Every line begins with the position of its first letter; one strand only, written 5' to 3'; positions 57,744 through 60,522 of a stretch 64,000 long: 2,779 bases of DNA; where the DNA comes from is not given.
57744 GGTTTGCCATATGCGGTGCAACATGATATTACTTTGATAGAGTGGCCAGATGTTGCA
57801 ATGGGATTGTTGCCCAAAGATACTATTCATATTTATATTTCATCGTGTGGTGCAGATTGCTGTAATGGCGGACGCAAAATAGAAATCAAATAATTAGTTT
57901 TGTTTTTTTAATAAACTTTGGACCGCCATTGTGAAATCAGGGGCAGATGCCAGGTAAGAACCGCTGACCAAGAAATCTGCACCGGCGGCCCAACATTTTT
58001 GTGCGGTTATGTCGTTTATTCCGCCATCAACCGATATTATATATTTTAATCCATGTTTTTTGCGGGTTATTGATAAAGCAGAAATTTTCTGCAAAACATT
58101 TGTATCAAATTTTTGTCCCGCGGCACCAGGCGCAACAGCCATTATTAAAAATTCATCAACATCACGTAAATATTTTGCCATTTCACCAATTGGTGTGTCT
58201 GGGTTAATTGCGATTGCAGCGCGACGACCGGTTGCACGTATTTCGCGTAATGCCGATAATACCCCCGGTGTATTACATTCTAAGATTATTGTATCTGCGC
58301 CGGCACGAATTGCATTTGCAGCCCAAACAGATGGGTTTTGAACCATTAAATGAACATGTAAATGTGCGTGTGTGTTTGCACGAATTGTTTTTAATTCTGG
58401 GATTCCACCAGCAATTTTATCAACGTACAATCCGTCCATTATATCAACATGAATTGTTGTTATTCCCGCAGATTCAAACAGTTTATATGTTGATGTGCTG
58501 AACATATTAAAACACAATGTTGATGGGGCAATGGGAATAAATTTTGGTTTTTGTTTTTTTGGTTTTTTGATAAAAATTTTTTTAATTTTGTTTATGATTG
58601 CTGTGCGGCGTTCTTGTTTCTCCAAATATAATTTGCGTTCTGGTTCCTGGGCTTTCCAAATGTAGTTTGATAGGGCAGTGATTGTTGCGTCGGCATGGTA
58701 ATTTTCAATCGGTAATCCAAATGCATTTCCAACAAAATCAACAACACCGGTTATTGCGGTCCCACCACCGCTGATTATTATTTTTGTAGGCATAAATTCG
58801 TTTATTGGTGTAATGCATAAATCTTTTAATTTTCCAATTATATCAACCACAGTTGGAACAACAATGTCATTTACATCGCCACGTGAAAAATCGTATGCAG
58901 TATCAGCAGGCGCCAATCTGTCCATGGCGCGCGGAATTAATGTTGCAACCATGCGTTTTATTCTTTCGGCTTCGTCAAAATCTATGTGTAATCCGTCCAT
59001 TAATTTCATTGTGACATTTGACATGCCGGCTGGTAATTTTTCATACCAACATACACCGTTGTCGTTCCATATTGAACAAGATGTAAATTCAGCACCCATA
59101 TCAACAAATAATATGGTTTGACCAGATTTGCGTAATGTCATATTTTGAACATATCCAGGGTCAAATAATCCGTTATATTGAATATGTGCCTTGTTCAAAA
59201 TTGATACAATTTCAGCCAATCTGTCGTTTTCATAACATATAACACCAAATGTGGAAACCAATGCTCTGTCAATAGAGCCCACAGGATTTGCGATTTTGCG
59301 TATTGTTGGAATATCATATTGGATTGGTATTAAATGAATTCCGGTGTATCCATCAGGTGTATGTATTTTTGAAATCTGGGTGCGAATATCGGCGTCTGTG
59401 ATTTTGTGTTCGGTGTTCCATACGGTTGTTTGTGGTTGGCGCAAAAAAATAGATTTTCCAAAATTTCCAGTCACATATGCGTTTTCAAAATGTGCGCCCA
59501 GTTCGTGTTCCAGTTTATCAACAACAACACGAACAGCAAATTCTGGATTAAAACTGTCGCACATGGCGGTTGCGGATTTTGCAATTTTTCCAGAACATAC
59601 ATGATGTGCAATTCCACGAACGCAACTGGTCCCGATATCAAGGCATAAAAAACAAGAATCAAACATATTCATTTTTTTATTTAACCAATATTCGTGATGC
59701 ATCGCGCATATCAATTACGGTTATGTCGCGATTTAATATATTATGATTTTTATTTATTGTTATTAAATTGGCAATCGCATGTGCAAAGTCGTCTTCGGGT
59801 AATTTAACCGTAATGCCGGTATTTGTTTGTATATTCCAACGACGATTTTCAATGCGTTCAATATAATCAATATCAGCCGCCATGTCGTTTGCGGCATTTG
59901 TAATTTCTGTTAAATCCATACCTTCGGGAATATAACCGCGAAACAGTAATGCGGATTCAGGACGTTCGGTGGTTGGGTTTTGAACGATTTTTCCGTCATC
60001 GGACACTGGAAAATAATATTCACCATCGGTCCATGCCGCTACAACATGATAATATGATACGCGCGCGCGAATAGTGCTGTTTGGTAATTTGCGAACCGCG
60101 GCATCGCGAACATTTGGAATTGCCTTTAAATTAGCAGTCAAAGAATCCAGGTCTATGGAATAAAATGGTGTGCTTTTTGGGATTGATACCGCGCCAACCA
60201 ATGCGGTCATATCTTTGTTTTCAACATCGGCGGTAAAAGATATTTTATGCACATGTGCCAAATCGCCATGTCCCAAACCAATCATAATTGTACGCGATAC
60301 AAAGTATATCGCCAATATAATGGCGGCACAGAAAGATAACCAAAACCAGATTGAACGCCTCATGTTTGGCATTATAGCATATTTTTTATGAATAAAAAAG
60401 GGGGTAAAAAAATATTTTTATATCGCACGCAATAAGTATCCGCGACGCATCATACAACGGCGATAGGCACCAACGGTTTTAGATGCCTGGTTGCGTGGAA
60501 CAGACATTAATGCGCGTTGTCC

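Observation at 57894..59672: FtsA reading frame continues into a full ribulose-phosphate 3-epimerase domain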

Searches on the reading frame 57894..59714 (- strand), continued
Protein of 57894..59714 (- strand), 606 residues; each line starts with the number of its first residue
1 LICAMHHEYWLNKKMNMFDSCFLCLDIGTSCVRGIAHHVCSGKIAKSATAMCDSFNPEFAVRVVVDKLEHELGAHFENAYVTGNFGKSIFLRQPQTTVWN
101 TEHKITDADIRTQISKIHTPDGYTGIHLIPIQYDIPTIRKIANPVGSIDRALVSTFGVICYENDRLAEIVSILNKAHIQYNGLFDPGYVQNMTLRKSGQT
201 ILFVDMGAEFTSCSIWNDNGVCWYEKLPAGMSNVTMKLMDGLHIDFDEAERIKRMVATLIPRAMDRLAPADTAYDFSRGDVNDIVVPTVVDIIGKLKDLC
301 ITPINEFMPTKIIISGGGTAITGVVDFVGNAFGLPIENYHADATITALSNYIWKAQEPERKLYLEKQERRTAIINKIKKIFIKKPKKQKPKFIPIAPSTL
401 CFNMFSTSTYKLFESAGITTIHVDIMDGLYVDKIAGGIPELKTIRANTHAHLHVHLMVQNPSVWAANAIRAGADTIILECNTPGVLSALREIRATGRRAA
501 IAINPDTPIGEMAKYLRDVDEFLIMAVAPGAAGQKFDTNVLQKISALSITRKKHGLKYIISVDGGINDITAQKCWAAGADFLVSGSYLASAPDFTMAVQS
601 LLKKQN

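Call 36: predict_structure(alignment_id=A1)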
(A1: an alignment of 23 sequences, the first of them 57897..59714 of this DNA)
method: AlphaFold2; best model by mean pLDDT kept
length: 606 residues; sequences in the alignment: 23
mean_pLDDT: 90.4   pTM: 0.62
mean pLDDT of the five models: 90.4, 89.5, 89.2, 88.6, 88.4
residues with pLDDT >= 90: 465; 70-90: 109; 50-70: 12; < 50: 20
segments of 3 or more residues with pLDDT < 50: 1-12, 383-389
pLDDT, mean of each block of 10 residues (from residue 1): 35 74 94 94 91 91 97 94 95 95 95 94 94 94 94 96 96 95 94 93 95 94 94 95 92 90 87 90 95 95 96 93 93 94 95 92 90 80 49 90 90 91 88 84 94 93 93 95 89 94 91 90 89 83 95 94 94 96 94 90 77
secondary structure, 60 per line:
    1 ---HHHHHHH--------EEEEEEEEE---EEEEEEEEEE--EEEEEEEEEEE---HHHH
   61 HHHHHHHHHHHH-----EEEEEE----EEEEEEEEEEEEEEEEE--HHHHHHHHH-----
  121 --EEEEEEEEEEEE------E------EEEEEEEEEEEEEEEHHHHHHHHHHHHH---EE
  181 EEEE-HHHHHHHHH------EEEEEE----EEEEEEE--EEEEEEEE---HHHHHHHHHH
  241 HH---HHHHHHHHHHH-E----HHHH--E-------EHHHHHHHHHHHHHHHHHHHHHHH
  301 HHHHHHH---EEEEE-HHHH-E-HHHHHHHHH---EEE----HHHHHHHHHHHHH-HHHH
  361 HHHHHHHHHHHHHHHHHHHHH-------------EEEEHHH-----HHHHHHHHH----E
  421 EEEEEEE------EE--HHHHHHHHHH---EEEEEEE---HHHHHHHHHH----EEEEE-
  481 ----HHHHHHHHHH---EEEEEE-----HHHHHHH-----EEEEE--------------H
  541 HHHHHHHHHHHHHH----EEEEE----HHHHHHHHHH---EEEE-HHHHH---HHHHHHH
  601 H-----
elements in order: H4-10 E19-27 E31-40 E43-53 H57-72 E78-83 E88-104 H107-115 E123-134 E148-162 H163-175 E179-184 H186-194 E201-206 E211-217 E220-227 H231-242 H246-256 H263-266 H278-307 E311-315 H317-320 H324-332 E336-338 H343-355 H357-381 E395-398 H407-415 E420-427 H438-447 E451-457 H461-470 E475-479 H485-494 E498-503 H509-515 E521-525 H540-554 E559-563 H568-577 E581-584 H586-590 H594-601

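Call 37: find_homologous_proteins(query=P0137, max_evalue=1e-10)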
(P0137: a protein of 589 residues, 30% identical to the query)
Query P0137 (589 aa): 3 proteins with E <= 1e-10 among 8000 candidates.
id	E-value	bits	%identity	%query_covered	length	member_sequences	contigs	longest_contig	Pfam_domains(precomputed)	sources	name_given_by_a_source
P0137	0.0e+0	1263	100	100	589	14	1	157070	PF00834.26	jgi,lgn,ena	-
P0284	6.0e-275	931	75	100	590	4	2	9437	PF00834.26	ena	-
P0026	9.1e-89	317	30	100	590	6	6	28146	PF14450.13,PF00834.26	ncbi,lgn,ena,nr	ncbi:MAG: ribulose-phosphate 3-epimerase [Alphaproteobacteria bacterium]|nr:ribulose-phosphate 3-epi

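Call 40: fold_search(model_id=the predicted structure, library=pdb)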
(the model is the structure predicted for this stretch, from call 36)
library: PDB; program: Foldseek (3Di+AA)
matches with E <= 10: 1859; with E <= 0.001: 1118
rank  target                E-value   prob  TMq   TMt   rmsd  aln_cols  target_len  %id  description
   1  3wt0_C                6.0e-25  1.00  0.46  0.70   5.1       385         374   14  Crystal Structure Analysis of Cell Division Protein (released 2015-04-29)
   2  3wt0_D                7.1e-25  1.00  0.45  0.68   4.9       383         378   13  Crystal Structure Analysis of Cell Division Protein (released 2015-04-29)
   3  3wt0_A                1.3e-24  1.00  0.46  0.70   4.8       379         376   14  Crystal Structure Analysis of Cell Division Protein (released 2015-04-29)
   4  3wqt_C                5.0e-24  1.00  0.45  0.70   5.5       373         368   13  Staphylococcus aureus FtsA complexed with AMPPNP (released 2014-10-08)
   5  3wqu_B                1.5e-23  1.00  0.46  0.70   5.2       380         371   13  Staphylococcus aureus FtsA complexed with ATP (released 2014-10-08)
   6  7q6i_B                2.8e-23  1.00  0.47  0.72   4.3       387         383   16  Vibrio maritimus FtsA 1-396 ATP and FtsN 1-29, bent tetramers in double filament arrangement (released 2022-09-21)
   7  7q6g                  4.3e-23  1.00  0.49  0.73   4.4       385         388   15  Xenorhabdus poinarii FtsA 1-396 ADP (released 2022-09-21)
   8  3wqt_A                4.5e-23  1.00  0.44  0.68   5.2       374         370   14  Staphylococcus aureus FtsA complexed with AMPPNP (released 2014-10-08)
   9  3wqu_D                1.3e-22  1.00  0.44  0.68   6.8       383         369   14  Staphylococcus aureus FtsA complexed with ATP (released 2014-10-08)
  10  7q6d                  2.1e-22  1.00  0.47  0.72   4.3       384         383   14  E. coli FtsA 1-405 ATP 3 Ni (released 2022-09-21)
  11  7q6f_A                2.5e-22  1.00  0.48  0.74   4.1       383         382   16  Vibrio maritimus FtsA 1-396 ATP, double filament (released 2022-09-21)
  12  1e4g                  4.0e-22  1.00  0.46  0.71   3.6       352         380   14  FtsA (ATP-bound form) from Thermotoga maritima (released 2000-10-18)
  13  3wqt_B                4.5e-22  1.00  0.42  0.71   6.9       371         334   14  Staphylococcus aureus FtsA complexed with AMPPNP (released 2014-10-08)
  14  3wqt_D                1.1e-21  1.00  0.44  0.71   5.2       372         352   13  Staphylococcus aureus FtsA complexed with AMPPNP (released 2014-10-08)
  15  7q6i_D                2.7e-21  1.00  0.46  0.74   4.3       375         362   17  Vibrio maritimus FtsA 1-396 ATP and FtsN 1-29, bent tetramers in double filament arrangement (released 2022-09-21)
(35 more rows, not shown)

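Call 41: find_encoding_contigs(protein=P0143, flank=10000, max_places=1)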
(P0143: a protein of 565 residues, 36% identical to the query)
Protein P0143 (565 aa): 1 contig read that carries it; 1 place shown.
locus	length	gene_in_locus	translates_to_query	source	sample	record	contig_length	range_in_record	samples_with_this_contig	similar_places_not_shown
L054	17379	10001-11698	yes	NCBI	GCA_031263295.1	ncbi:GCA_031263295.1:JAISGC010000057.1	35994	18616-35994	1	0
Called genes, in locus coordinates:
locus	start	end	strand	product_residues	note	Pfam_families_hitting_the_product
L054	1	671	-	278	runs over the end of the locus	PF04085:MreC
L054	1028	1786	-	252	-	-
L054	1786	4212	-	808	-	PF27097:VirB4_TrbE_N (faint), PF03135:CagE_TrbE_VirB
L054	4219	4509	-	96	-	-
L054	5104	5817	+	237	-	PF04028:DUF374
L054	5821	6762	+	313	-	PF02606:LpxK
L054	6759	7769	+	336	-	PF03331:LpxC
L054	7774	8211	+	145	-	-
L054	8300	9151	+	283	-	-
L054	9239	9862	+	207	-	-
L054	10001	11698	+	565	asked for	PF00834:Ribul_P_3_epim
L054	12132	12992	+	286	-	-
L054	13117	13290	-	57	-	-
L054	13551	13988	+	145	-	-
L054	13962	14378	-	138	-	PF02367:TsaE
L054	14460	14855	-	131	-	-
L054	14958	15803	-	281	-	PF02401:LYTB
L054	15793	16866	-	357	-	PF04551:GcpE, PF26540:GcpE_C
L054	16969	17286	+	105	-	-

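Call 42: find_encoding_contigs(protein=P0134, flank=10000, max_places=1)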
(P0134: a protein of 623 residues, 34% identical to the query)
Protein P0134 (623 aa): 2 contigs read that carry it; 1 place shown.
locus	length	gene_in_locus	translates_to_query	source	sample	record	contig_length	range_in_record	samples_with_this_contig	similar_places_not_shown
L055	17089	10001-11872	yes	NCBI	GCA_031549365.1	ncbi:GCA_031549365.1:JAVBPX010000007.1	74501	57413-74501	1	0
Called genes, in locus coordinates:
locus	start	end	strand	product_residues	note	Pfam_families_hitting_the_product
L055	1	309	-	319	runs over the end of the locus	PF00437:T2SSE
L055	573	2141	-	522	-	PF00501:AMP-binding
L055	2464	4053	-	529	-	PF00501:AMP-binding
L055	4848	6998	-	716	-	PF02534:T4SS-DNA_transf, PF10412:TrwB_AAD_bind, PF12696:TraG-D_C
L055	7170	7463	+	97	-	-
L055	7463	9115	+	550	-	PF03717:PBP_dimer, PF00905:Transpeptidase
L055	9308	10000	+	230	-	PF03799:FtsQ_DivIB_C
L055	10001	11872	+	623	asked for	PF02491:SHS2_FTSA, PF06723:MreB_Mbl, PF11104:PilM_2 (weak), PF14450:FtsA, PF00834:Ribul_P_3_epim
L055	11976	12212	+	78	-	PF00830:Ribosomal_L28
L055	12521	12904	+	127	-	-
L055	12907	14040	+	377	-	PF13477:Glyco_trans_4_2, PF13439:Glyco_transf_4, PF13579:Glyco_trans_4_4, PF20706:GT4-conflict (weak), PF00534:Glycos_transf_1, PF13692:Glyco_trans_1_4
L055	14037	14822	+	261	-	PF20260:PUA_4, PF04452:Methyltrans_RNA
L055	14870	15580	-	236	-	PF03099:BPL_LplA_LipB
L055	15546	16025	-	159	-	-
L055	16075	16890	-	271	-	PF17827:PrmC_N (faint), PF05175:MTS, PF13489:Methyltransf_23 (weak), PF01170:UPF0020 (faint), PF08242:Methyltransf_12 (weak), PF13649:Methyltransf_25 (weak), PF13847:Methyltransf_31, PF07669:Eco57I (faint)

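Call 43: find_encoding_contigs(protein=P0284, flank=3000, max_places=1)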
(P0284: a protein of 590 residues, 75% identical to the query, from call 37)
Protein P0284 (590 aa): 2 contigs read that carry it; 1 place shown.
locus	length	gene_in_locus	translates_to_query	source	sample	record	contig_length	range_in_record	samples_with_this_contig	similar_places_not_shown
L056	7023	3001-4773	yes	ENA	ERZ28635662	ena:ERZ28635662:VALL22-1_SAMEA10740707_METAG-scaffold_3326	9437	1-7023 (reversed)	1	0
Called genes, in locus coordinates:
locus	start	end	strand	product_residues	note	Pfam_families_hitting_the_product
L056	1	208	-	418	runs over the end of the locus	PF12704:MacB_PCD, PF02687:FtsX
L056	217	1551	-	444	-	-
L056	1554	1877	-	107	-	-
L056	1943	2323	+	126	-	-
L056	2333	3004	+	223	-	PF03799:FtsQ_DivIB_C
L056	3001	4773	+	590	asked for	PF00834:Ribul_P_3_epim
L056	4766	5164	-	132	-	PF02367:TsaE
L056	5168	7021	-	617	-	?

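Call 59: find_encoding_contigs(protein=P0142, flank=10000, max_places=1)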
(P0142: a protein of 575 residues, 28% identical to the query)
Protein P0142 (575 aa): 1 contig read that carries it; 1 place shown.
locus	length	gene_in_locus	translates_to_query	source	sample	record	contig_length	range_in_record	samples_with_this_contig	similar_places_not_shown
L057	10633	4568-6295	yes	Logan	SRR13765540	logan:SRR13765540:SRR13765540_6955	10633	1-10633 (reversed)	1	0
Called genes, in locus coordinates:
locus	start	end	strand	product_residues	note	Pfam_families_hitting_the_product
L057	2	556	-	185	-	?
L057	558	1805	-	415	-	PF12704:MacB_PCD, PF02687:FtsX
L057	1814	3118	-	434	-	-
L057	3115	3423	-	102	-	-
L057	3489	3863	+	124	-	-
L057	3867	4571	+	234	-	PF03799:FtsQ_DivIB_C (weak)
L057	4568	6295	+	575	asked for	PF00834:Ribul_P_3_epim (weak)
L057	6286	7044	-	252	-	-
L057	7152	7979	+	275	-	-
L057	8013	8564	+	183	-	PF09411:PagL (weak)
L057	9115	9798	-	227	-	PF03167:UDG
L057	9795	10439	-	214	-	-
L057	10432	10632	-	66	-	?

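Call 68: predict_structure(alignment_id=A3)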
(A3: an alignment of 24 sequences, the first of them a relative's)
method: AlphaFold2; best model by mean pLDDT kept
length: 589 residues; sequences in the alignment: 24
mean_pLDDT: 89.4   pTM: 0.61
mean pLDDT of the five models: 89.4, 88.6, 87.7, 87.0, 86.7
residues with pLDDT >= 90: 400; 70-90: 161; 50-70: 18; < 50: 10
segments of 3 or more residues with pLDDT < 50: 370-375, 515-518
pLDDT, mean of each block of 10 residues (from residue 1): 82 93 90 93 94 95 94 93 88 94 93 95 93 93 95 95 95 95 93 95 95 94 94 93 87 91 89 94 96 94 92 93 95 95 86 84 62 59 82 77 87 74 87 88 89 94 92 95 94 93 95 61 91 95 92 90 91 79 82
secondary structure, 60 per line:
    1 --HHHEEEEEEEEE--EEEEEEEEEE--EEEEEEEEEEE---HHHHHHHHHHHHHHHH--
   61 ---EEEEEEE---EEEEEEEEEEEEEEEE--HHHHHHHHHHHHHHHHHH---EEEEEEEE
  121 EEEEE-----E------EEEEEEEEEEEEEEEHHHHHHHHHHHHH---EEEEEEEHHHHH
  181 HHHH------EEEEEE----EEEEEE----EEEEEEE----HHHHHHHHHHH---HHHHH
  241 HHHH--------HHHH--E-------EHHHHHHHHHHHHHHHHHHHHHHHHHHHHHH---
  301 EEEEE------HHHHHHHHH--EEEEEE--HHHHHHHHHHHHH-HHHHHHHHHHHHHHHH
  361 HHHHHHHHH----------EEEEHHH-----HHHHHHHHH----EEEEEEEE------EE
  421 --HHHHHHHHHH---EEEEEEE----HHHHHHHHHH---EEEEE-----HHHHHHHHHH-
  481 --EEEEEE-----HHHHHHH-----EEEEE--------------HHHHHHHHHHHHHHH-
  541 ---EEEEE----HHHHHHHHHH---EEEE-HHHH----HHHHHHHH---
elements in order: E6-14 E17-26 E29-39 H43-58 E64-70 E74-89 H92-109 E113-125 E138-152 H153-165 E169-175 H176-184 E191-196 E201-206 E211-217 H222-232 H236-244 H253-256 H268-297 E301-305 H312-320 E323-328 H331-343 H345-369 E380-383 H392-400 E405-412 H423-432 E436-442 H447-456 E460-464 H470-479 E483-488 H494-500 E506-510 H525-539 E544-548 H553-562 E566-569 H571-574 H579-586

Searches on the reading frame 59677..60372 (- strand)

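Call 3: search_protein_families(library=pfam, proteins=[window:59677-60372:-], max_evalue=0.01)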
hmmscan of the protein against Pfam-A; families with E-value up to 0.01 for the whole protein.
window:59677-60372:- (231 aa): 2 families
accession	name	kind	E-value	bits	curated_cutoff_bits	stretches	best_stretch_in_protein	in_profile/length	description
PF03799.20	FtsQ_DivIB_C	-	6.5e-12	46.8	21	1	112-223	1-114/114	Cell division protein FtsQ/DivIB, C-terminal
PF08478.15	POTRA_1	-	0.00011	22.9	23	1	57-105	18-66/69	POTRA domain, FtsQ-type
